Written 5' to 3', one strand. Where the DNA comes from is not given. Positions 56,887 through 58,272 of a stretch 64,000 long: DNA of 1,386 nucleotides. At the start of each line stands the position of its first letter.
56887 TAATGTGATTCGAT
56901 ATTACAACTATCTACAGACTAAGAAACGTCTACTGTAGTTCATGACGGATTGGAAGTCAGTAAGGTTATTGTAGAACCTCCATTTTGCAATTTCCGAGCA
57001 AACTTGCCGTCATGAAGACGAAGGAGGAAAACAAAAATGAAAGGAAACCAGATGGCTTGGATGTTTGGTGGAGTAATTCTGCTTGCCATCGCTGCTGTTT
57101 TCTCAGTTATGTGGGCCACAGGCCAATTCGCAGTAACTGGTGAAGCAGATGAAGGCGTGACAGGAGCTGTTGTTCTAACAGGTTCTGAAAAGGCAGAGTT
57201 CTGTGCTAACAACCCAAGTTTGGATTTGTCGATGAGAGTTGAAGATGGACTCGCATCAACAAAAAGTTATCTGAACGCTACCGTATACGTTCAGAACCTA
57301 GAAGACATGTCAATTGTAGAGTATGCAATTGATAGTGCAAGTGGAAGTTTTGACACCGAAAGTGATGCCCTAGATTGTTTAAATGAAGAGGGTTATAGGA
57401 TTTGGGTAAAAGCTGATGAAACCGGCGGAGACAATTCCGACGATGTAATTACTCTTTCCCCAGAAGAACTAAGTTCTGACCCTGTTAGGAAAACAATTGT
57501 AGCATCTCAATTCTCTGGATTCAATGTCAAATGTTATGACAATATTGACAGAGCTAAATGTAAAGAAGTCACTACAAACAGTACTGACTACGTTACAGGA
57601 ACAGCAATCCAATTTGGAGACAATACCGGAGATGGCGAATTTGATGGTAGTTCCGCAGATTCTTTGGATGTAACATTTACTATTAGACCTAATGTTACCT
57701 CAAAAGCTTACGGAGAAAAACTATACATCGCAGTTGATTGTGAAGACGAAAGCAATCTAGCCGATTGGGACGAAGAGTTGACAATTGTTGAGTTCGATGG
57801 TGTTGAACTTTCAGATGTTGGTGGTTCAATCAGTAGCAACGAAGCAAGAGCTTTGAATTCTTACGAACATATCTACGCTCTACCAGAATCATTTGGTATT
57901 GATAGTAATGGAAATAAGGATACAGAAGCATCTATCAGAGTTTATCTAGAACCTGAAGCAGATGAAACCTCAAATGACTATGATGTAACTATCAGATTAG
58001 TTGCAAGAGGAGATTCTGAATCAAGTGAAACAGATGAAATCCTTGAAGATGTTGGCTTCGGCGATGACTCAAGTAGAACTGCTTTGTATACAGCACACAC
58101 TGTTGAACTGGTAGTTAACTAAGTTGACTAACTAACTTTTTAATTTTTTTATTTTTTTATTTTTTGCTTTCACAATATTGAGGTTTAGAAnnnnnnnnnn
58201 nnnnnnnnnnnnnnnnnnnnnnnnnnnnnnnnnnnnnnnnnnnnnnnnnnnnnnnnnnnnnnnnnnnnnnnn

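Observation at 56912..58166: GC-rich compositional outlier gene with structured leader, consensus SD and oligo-T terminator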

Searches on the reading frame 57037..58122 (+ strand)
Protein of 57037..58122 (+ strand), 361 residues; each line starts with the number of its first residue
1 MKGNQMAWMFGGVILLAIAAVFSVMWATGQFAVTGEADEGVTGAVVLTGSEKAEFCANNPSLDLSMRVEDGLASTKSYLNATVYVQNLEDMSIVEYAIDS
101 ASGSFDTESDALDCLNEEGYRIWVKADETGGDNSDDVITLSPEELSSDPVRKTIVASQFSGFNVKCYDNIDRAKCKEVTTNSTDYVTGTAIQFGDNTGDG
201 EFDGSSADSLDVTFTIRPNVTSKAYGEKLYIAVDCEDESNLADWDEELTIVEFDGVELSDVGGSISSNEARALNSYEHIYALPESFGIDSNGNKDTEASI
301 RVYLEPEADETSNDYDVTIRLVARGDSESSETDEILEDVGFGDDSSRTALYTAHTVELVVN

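Call 8: search_protein_families(library=pfam, proteins=[window:57037-58122:+], max_evalue=0.01)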
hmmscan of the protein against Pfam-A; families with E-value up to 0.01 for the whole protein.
window:57037-58122:+ (361 aa): 0 families

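Call 9: search_protein_families(library=phrogs, proteins=[window:57037-58122:+], max_evalue=0.01)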
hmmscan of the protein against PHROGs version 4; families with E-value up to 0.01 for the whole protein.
window:57037-58122:+ (361 aa): 0 families

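Call 12: find_homologous_proteins(query=window:57037-58119:+, max_evalue=0.001)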
Query window:57037-58119:+ (361 aa): 18 proteins with E <= 0.001 among 8000 candidates.
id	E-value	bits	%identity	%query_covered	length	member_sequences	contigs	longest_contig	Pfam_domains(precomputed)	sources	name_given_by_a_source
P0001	1.3e-231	786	100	100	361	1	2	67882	-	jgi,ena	-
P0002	4.1e-129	449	63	94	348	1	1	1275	-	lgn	-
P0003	5.3e-102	360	51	100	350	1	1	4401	-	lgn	-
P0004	9.2e-100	352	50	99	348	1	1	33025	-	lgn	-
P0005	6.9e-97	343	50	100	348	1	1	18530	-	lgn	-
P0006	1.0e-95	339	48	100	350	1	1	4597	-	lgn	-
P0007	6.8e-91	323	49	99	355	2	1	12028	-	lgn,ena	-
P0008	7.2e-91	323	46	97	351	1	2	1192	-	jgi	jgi:hypothetical protein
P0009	3.6e-84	301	44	100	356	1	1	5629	-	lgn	-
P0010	9.5e-84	300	47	90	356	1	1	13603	-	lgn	-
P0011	3.9e-82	294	45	99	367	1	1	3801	-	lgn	-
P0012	4.9e-80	287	48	87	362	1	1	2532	-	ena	-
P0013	1.3e-79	286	46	95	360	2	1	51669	-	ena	-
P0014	4.8e-79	284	45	86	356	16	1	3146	-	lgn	-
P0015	5.5e-77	277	43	99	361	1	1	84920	-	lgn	-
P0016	9.7e-72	260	41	99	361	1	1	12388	-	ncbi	ncbi:hypothetical protein ACFL96_13990 [Thermoproteota archaeon]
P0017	8.6e-59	218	40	99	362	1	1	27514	-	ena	-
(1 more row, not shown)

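Call 13: search_dna_similar(query=window:57037-58119:+, collection=phages, mode=protein, max_evalue=0.01)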
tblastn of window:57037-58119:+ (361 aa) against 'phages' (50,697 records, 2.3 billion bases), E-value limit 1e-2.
No match.

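Call 16: find_encoding_contigs(protein=P0015, flank=10000, max_places=2)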
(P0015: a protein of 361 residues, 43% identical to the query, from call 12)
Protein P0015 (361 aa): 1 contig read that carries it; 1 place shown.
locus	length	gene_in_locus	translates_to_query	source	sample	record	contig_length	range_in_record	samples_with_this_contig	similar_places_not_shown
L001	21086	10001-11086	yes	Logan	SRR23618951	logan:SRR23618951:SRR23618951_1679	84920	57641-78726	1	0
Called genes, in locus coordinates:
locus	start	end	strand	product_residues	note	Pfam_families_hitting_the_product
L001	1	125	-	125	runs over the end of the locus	-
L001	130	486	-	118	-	-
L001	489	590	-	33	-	-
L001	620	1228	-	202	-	-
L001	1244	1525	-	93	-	-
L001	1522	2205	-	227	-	-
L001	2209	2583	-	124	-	-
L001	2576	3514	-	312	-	PF01068:DNA_ligase_A_M, PF14743:DNA_ligase_OB_2 (weak), PF04679:DNA_ligase_A_C (weak)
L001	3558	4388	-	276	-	-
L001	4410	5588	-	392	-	-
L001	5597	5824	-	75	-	-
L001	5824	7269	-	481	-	-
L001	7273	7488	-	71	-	-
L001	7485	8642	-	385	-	-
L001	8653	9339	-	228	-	-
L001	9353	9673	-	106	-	-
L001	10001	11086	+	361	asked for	-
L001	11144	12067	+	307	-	-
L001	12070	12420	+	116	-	-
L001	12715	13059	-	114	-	-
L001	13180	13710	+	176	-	-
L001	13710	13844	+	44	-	-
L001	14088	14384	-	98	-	-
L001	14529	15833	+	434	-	-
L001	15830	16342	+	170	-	-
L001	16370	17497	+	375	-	-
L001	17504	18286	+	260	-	PF13479:AAA_24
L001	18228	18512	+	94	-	-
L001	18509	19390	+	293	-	PF01145:Band_7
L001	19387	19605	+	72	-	-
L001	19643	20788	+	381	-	-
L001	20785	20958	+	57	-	-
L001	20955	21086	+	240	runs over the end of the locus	PF00705:PCNA_N (weak), PF02768:DNA_pol3_beta_3 (faint), PF02747:PCNA_C (weak)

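Call 17: find_encoding_contigs(protein=P0013, flank=10000, max_places=2)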
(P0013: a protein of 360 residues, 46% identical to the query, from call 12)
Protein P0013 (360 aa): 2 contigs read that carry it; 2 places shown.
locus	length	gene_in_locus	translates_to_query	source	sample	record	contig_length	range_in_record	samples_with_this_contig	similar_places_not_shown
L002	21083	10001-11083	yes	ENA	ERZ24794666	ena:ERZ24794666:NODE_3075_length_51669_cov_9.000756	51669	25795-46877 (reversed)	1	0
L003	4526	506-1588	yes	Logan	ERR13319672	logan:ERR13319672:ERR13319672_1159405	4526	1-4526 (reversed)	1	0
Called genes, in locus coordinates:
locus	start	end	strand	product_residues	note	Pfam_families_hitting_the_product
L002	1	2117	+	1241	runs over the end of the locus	PF02811:PHP, PF07733:DNA_pol3_alpha, PF17657:DNA_pol3_finger, PF14579:HHH_6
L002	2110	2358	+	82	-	-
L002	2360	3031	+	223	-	-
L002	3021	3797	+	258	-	PF02511:Thy1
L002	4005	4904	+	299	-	-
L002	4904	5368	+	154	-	PF02732:ERCC4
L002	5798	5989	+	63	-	-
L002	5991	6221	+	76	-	-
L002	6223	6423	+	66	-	-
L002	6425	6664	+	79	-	-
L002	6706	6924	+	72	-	-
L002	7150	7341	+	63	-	-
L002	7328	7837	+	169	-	-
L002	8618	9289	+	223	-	-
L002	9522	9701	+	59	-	-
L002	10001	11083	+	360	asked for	-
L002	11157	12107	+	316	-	-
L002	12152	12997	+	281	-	-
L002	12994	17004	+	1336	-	PF13385:Laminin_G_3, PF13229:Beta_helix (weak)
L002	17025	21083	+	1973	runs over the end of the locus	PF06473:FGF-BP1 (faint)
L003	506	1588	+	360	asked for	-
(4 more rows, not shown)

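Call 24: find_encoding_contigs(protein=P0004, flank=10000, max_places=2)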
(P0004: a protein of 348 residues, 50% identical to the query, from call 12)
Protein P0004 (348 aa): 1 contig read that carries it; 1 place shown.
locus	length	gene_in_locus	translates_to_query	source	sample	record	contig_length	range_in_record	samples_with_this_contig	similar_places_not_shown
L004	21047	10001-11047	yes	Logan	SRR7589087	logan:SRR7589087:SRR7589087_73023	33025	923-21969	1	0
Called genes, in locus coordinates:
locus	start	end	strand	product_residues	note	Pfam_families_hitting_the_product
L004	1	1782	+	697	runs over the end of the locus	-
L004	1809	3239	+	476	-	-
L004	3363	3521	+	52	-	-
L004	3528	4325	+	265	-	-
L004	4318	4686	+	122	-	-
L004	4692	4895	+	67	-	-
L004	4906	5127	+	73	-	-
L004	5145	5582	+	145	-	PF24192:DUF7417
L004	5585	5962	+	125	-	-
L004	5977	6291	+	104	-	-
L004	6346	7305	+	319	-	PF00589:Phage_integrase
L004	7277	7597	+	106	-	-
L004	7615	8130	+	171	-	-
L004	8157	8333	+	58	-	-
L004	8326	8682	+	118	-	-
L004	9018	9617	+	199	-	PF25680:Mom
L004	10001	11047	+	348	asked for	-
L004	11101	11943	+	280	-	-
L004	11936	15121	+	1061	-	-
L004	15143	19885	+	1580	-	-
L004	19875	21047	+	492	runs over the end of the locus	-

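Call 25: find_encoding_contigs(protein=P0017, flank=10000, max_places=2)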
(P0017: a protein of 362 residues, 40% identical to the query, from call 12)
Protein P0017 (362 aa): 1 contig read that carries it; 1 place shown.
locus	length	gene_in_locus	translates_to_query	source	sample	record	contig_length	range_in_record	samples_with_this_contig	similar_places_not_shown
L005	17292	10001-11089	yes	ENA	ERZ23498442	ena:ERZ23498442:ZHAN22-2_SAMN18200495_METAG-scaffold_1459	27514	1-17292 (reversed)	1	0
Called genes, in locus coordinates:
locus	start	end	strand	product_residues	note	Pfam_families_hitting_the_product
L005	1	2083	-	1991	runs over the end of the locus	PF13385:Laminin_G_3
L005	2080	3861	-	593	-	-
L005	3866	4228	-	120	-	-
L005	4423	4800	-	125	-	-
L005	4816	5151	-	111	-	-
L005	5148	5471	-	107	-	-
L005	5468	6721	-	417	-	-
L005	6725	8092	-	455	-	-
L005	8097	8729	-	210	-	-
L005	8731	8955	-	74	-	-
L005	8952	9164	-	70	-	-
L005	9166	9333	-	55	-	-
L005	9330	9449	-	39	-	-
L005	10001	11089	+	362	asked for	-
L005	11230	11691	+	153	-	-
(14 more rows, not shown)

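Call 29: predict_structure(alignment_id=A1)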
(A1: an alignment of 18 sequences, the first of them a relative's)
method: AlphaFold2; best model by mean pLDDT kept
length: 361 residues; sequences in the alignment: 18
mean_pLDDT: 72.0   pTM: 0.58
mean pLDDT of the five models: 72.0, 71.9, 68.1, 67.6, 67.2
residues with pLDDT >= 90: 56; 70-90: 165; 50-70: 89; < 50: 51
segments of 3 or more residues with pLDDT < 50: 25-47, 222-225, 327-348
pLDDT, mean of each block of 10 residues (from residue 1): 56 71 46 28 40 85 90 72 85 86 92 92 68 68 90 73 84 84 83 79 76 81 59 77 80 90 70 76 67 72 82 81 57 35 40 77 69
secondary structure, 60 per line:
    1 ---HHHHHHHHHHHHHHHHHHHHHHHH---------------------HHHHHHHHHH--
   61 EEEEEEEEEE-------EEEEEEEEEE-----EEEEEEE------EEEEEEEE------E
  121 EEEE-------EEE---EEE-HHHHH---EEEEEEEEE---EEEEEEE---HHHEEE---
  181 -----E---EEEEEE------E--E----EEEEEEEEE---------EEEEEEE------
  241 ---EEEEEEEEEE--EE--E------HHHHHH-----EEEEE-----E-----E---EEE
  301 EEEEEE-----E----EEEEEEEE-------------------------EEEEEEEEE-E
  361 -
elements in order: H4-27 H49-58 E61-70 E78-87 E93-99 E106-113 E120-124 E132-134 E138-140 H142-146 E150-158 E162-168 E175-177 E190-195 E210-218 E228-234 E244-253 H267-272 E278-282 E298-306 E317-324 E350-358

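Call 42: fold_search(model_id=the predicted structure, library=viral)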
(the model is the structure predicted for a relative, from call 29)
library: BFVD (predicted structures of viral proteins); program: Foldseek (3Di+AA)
matches with E <= 10: 647; with E <= 0.001: 2
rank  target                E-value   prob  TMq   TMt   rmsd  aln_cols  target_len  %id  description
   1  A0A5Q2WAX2            1.8e-08  1.00  0.35  0.39  14.1       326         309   16  (no name in the UniProt tables at hand)
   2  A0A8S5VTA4            2.0e-04  0.91  0.20  0.10  15.8       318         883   11  (no name in the UniProt tables at hand)
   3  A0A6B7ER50            1.0e-03  0.20  0.12  0.06  23.2       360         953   12  (no name in the UniProt tables at hand)
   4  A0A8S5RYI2            1.5e-03  0.51  0.18  0.11  26.2       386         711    7  Tail collar fiber protein [Myoviridae sp. ctNQV2]
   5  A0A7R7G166            2.1e-03  0.94  0.20  0.25  21.4       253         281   12  (no name in the UniProt tables at hand)
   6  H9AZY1                4.1e-03  0.51  0.18  0.16  22.2       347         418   10  VP17 [Haloarcula hispanica icosahedral virus 2]
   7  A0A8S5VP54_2          4.8e-03  0.89  0.23  0.07  17.0       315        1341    9  (no name in the UniProt tables at hand)
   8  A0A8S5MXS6            4.8e-03  0.84  0.23  0.16  17.4       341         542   11  Tail collar fiber protein [Myoviridae sp. ctRRy11]
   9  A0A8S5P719            7.0e-03  0.82  0.21  0.09  16.2       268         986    9  Baseplate wedge protein (Fragment) [Herelleviridae sp. cttEB8]
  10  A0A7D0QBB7            1.0e-02  0.12  0.12  0.12  24.1       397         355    8  (no name in the UniProt tables at hand)
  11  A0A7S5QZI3            1.0e-02  0.11  0.13  0.05  31.1       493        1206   11  Pectin lyase fold domain-containing protein [Rhizobium phage RHph_Y2_6]
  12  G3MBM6                1.2e-02  0.33  0.19  0.18  22.5       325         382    8  Gp160 [Bacillus phage G]
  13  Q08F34                1.2e-02  0.25  0.15  0.21  17.0       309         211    8  Soluble interferon alpha/beta receptor OPG204 [Deerpox virus (strain W-1170-84)]
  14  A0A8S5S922            1.3e-02  0.47  0.18  0.10  20.4       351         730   10  Tail-collar fiber protein [Caudovirales sp. ctTVN2]
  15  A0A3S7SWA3            1.6e-02  0.20  0.15  0.15  15.8       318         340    9  (no name in the UniProt tables at hand)
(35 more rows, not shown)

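Call 46: find_related_loci(query=A1, collection=viral_contigs, flank=10000)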
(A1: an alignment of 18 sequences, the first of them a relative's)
Query A1 (361 aa) in viral_contigs; peptide patterns used: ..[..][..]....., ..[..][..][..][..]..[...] (x = any residue, [..] = any of these).
39 stretches matched a pattern, but none encodes a relative of the query by tblastn (E <= 1e-3).

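Call 47: find_related_loci(query=A1, collection=genome_contigs, flank=10000)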
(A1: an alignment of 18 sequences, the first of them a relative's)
Query A1 (361 aa) in genome_contigs; peptide patterns used: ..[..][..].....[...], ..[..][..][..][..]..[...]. (x = any residue, [..] = any of these).
20 stretches matched a pattern, but none encodes a relative of the query by tblastn (E <= 1e-3).

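Call 48: find_encoding_contigs(protein=P0001, flank=10000, max_places=3)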
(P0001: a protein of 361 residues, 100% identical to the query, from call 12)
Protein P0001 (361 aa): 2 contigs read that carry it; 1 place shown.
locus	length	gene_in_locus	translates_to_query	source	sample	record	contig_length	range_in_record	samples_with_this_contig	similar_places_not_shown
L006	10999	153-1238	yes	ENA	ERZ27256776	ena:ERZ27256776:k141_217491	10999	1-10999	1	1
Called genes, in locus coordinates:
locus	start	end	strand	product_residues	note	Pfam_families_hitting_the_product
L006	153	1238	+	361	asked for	-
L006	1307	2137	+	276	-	-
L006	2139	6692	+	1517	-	-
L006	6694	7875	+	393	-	-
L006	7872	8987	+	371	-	-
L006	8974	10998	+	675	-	?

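Call 49: find_encoding_contigs(protein=P0016, flank=10000, max_places=2)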
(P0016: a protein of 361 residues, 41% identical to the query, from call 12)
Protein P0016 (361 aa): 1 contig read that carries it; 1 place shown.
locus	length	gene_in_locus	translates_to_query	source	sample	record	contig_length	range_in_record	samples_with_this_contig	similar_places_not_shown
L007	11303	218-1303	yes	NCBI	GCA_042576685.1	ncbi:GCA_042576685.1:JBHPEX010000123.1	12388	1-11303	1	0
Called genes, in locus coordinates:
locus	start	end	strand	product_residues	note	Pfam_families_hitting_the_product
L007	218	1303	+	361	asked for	-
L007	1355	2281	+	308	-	-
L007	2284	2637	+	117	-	-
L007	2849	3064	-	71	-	-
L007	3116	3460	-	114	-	-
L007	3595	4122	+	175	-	-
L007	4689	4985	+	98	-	-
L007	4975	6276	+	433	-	-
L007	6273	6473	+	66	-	-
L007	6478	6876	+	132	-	-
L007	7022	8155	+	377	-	-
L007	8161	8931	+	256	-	PF13479:AAA_24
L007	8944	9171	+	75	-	-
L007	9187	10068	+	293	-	PF01145:Band_7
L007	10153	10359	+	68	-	-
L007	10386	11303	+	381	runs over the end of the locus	-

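Call 50: search_protein_families(library=pfam, proteins=[L001:11144-12064:+, L002:11157-12104:+, L004:11101-11940:+, L007:1355-2278:+, L002:12152-12994:+], max_evalue=10)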
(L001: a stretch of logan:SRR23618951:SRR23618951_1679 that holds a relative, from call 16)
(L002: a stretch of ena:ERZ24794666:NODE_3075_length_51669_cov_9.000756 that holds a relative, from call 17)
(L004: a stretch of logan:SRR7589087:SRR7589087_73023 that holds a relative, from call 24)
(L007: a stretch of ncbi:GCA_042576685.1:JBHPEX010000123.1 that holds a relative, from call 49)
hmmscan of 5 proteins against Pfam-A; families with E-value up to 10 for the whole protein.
L001:11144-12064:+ (307 aa): 1 family
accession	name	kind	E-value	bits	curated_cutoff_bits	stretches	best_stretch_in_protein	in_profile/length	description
PF08566.15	Pam17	-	0.49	10.7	25.4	1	39-113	32-108/165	Mitochondrial import protein Pam17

L002:11157-12104:+ (316 aa): 0 families

L004:11101-11940:+ (280 aa): 0 families

L007:1355-2278:+ (308 aa): 2 families
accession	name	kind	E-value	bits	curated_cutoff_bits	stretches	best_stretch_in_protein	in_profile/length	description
PF12730.13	ABC2_membrane_4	-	0.0026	18.2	27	1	44-168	56-177/179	ABC-2 family transporter protein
PF25228.1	Lips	-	0.31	9.5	27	1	145-237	590-683/892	Lips protein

L002:12152-12994:+ (281 aa): 2 families
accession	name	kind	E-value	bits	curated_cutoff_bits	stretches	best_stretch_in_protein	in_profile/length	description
PF13493.11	DUF4118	-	0.014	15.6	28.4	1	99-137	40-78/107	Domain of unknown function (DUF4118)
PF11857.13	DUF3377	-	0.89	10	26.5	1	251-276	30-55/72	Domain of unknown function (DUF3377)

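Call 53: find_homologous_proteins(query=A1, max_evalue=0.01)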
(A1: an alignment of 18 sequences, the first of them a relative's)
Query A1 (18 sequences) (361 aa, profile of the alignment): 15 proteins with E <= 0.01 among 8000 candidates.
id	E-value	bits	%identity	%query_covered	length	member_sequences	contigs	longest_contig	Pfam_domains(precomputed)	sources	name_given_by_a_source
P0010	2.0e-167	575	47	90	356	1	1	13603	-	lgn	-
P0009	8.2e-165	566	44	100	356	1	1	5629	-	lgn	-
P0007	1.6e-162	558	49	99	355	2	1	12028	-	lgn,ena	-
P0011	2.1e-156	538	45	99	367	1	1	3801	-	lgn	-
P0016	1.9e-155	535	41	99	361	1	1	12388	-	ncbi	ncbi:hypothetical protein ACFL96_13990 [Thermoproteota archaeon]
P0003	1.1e-152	526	51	100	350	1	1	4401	-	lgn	-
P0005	1.9e-152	525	50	100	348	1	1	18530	-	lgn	-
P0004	2.7e-151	522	50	99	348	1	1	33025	-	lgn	-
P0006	9.0e-151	520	48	100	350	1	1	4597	-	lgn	-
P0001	2.6e-150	518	100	100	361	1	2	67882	-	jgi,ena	-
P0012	1.0e-148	513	48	87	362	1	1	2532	-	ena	-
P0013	9.8e-147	507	46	95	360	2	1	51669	-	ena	-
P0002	2.0e-145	502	63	94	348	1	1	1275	-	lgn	-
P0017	1.2e-134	467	40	99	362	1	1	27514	-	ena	-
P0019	1.2e-100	355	40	98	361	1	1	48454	-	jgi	jgi:hypothetical protein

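Call 55: search_solved_structures(query=A1, max_evalue=10)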
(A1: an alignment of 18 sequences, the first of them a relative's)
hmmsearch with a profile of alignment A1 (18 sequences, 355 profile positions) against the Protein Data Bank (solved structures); distinct sequences matched with E-value up to 10: 1.
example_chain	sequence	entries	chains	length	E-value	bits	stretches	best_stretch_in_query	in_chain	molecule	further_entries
8oix_E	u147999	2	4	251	1.3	11.1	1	260-315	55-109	Proteasome subunit alpha type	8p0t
